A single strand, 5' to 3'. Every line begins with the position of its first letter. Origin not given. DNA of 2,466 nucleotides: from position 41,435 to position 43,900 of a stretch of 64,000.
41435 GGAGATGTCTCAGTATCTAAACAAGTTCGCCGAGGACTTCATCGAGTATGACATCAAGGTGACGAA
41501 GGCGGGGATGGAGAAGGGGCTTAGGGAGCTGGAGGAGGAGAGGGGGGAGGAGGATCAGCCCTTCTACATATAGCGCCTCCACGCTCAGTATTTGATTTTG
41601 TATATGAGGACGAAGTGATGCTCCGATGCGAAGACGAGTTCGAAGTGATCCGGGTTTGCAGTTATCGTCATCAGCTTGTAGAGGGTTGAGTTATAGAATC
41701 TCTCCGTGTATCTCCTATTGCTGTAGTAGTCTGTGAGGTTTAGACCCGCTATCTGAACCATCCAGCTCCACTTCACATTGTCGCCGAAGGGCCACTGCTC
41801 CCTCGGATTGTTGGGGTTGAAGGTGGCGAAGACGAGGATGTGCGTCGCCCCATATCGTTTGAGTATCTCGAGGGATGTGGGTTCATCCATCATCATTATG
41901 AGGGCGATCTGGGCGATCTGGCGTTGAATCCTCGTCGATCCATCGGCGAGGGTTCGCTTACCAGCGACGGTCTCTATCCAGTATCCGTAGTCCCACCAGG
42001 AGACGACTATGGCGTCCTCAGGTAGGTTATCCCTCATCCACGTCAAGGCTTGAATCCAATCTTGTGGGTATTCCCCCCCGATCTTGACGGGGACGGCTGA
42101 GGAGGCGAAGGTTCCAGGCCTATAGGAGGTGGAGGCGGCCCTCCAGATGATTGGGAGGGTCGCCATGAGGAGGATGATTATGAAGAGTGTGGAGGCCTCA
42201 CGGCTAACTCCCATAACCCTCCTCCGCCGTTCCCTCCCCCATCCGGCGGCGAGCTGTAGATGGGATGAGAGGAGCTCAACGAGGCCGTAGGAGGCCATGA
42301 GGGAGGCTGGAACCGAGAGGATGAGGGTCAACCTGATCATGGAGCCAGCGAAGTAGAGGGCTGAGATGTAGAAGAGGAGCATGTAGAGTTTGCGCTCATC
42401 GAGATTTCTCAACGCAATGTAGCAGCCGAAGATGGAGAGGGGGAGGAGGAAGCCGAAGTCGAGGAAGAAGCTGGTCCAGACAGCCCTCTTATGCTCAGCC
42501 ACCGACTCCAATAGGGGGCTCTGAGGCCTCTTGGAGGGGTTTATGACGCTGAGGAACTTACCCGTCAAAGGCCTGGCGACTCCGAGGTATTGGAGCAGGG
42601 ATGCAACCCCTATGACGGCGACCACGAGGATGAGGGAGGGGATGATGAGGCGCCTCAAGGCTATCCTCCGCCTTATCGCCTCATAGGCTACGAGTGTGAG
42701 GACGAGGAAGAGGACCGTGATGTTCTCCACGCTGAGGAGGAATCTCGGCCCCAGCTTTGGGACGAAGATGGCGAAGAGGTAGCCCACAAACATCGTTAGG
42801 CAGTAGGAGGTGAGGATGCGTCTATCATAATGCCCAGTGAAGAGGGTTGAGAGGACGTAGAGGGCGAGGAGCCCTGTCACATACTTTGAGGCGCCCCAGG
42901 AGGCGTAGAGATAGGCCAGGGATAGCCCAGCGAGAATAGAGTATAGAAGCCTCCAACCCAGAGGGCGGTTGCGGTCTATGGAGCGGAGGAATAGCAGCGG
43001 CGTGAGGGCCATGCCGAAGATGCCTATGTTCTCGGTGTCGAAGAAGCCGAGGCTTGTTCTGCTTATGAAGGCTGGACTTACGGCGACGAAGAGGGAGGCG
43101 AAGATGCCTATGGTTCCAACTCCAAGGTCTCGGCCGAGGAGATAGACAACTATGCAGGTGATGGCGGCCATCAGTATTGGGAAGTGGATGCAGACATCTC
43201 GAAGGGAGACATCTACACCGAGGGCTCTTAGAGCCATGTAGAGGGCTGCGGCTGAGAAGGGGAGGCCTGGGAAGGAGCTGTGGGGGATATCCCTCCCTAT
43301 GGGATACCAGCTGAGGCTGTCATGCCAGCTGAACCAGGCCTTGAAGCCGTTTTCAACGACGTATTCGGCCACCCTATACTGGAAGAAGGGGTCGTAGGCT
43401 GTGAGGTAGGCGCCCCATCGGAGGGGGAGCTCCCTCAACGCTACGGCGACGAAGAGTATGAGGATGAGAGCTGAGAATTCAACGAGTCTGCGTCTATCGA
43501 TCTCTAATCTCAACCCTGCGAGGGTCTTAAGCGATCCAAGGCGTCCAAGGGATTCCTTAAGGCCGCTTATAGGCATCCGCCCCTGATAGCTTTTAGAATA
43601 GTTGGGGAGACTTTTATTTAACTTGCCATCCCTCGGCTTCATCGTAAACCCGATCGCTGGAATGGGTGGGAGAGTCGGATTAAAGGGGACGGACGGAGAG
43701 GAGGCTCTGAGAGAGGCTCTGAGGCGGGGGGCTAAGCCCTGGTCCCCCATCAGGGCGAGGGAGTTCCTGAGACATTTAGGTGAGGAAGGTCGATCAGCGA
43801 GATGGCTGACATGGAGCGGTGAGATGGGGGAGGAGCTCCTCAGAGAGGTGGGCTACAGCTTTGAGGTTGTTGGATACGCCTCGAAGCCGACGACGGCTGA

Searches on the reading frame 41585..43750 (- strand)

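Call 6: search_protein_families(library=pfam, proteins=[window:41585-43750:-])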
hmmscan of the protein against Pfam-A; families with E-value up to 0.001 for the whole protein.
window:41585-43750:- (721 aa): 2 families
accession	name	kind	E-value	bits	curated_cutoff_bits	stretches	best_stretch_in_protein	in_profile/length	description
PF02516.20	STT3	-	8.8e-38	131.3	24.5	1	111-479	24-398/405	Oligosaccharyl transferase STT3, N-terminal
PF21436.2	STT3-PglB_core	-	2.5e-07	31.7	23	1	580-628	3-51/131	STT3/PglB/AglB core domain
